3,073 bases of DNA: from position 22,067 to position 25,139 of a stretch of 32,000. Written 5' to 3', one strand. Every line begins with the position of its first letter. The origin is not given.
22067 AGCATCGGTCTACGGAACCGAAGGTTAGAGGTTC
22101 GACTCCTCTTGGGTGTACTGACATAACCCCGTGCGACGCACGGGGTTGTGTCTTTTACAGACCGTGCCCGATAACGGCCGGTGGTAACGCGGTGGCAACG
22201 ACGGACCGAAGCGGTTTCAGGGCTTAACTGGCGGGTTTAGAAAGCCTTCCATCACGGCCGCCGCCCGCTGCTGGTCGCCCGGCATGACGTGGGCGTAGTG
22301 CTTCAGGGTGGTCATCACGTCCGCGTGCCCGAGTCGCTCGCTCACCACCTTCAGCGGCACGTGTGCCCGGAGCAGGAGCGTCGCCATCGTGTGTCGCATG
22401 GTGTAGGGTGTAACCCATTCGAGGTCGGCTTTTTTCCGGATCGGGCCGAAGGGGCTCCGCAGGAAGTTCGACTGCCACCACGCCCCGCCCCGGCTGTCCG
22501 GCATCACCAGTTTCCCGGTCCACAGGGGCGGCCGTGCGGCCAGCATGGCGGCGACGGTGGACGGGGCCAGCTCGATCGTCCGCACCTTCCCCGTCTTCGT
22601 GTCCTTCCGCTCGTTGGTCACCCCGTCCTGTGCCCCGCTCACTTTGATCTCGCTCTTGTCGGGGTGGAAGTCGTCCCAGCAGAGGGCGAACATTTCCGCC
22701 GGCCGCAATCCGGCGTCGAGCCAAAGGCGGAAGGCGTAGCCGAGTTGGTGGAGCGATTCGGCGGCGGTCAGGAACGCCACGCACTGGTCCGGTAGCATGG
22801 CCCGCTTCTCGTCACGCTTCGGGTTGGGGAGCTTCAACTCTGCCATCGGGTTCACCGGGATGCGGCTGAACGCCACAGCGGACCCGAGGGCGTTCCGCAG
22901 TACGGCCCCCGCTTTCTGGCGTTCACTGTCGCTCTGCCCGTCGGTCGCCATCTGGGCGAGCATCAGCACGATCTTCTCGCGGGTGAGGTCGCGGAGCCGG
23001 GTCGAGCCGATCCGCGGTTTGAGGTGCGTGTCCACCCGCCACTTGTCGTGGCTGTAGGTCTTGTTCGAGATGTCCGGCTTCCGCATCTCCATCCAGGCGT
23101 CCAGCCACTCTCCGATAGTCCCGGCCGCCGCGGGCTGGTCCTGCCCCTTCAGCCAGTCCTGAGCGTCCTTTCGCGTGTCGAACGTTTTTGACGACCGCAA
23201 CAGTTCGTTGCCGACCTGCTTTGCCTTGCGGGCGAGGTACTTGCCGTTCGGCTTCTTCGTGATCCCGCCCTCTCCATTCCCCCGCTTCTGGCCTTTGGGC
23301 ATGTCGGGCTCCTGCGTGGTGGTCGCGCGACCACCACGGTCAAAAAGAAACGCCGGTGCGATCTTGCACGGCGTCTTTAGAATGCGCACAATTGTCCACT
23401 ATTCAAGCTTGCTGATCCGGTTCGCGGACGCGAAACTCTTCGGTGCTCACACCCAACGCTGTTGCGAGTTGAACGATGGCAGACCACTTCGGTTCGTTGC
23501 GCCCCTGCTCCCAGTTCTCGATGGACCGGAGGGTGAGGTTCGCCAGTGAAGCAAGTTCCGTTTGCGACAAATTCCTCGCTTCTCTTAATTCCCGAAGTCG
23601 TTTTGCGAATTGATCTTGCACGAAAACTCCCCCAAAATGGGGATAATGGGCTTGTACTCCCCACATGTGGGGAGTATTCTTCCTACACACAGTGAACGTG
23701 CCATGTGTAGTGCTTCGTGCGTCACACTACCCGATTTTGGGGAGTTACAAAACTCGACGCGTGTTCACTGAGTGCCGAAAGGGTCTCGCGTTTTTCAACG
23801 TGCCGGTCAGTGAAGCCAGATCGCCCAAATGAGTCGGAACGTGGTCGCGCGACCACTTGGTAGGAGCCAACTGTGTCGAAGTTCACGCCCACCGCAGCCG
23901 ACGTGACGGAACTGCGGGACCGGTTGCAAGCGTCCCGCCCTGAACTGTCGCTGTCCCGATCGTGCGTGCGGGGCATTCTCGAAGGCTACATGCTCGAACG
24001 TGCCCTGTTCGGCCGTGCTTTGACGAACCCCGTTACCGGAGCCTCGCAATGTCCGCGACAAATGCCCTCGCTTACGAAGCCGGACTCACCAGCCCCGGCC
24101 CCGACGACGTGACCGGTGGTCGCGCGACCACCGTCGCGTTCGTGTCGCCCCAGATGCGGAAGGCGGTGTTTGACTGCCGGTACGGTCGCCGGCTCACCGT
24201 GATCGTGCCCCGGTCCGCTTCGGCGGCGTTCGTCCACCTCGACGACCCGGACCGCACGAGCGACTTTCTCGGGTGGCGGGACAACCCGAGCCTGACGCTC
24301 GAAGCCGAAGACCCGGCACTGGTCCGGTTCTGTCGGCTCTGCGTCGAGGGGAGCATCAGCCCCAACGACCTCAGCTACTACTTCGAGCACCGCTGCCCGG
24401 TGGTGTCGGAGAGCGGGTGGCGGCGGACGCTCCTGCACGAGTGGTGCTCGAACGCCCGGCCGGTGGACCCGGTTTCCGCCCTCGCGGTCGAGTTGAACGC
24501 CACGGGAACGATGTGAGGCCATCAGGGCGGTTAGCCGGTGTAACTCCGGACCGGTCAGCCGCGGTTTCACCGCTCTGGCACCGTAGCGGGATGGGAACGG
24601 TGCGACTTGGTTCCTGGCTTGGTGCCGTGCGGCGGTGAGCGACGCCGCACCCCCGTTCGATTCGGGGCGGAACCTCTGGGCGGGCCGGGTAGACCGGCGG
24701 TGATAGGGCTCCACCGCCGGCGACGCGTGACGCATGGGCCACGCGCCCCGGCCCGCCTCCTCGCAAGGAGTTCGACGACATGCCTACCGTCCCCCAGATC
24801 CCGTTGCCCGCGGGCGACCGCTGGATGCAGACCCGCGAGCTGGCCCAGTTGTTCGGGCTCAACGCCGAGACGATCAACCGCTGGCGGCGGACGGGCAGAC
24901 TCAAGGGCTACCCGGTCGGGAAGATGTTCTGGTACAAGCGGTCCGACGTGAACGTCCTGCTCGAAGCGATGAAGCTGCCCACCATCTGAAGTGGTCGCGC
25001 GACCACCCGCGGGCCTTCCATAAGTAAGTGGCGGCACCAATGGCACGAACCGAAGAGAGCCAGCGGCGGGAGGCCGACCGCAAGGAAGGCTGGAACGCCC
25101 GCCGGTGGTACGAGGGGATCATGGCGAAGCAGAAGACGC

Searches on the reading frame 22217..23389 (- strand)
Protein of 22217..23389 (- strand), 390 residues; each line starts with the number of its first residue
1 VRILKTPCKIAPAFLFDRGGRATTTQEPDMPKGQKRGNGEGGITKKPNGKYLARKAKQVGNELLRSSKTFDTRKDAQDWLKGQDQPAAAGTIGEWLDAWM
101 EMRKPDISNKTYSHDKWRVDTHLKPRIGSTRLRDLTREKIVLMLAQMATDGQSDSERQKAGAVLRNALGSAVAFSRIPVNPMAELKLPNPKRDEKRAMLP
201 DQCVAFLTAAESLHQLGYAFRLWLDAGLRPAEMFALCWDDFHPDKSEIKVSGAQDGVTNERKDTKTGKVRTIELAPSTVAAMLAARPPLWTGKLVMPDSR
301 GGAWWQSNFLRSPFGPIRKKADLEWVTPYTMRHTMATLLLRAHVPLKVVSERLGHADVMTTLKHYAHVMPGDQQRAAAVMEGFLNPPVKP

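Call 6: search_protein_families(library=pfam, proteins=[window:22217-23389:-], max_evalue=0.01)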
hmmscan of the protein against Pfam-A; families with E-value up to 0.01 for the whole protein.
window:22217-23389:- (390 aa): 3 families
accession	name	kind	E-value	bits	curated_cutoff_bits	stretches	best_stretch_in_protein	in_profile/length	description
PF00589.27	Phage_integrase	-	2.3e-16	60.5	27.1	1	199-368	4-168/172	Phage integrase family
PF14659.12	Phage_int_SAM_3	-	3.7e-07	30.7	22.6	1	91-140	1-50/58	Phage integrase, N-terminal SAM-like domain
PF22022.2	Phage_int_M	-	3.8e-06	27.5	27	1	96-184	5-92/96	Phage integrase central domain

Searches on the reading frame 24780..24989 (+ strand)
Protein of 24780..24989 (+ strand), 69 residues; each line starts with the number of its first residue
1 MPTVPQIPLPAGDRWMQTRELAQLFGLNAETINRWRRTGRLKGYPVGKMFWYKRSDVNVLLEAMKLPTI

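Call 64: search_protein_families(library=phrogs, proteins=[window:24780-24989:+], max_evalue=0.001)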
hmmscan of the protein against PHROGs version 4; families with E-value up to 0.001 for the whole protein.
window:24780-24989:+ (69 aa): 6 families
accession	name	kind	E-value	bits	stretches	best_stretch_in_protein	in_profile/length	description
phrog_66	-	integration and excision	2.4e-07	31.8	1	11-63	89-142/412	excisionase and transcriptional regulator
phrog_575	-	integration and excision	0.00023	22.2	1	6-65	4-60/71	Cox-like excisionase and repressor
phrog_2474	-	transcription regulation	0.00034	21.5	1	13-57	46-92/118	MerR-like transcriptional regulator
phrog_57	-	head and packaging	0.00063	20.6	1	12-43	9-40/199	terminase small subunit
phrog_1763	-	DNA, RNA and nucleotide metabolism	0.00063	20.3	1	19-39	10-30/60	HTH DNA binding protein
phrog_8013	-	unknown function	0.00075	20.5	1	14-65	175-227/231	-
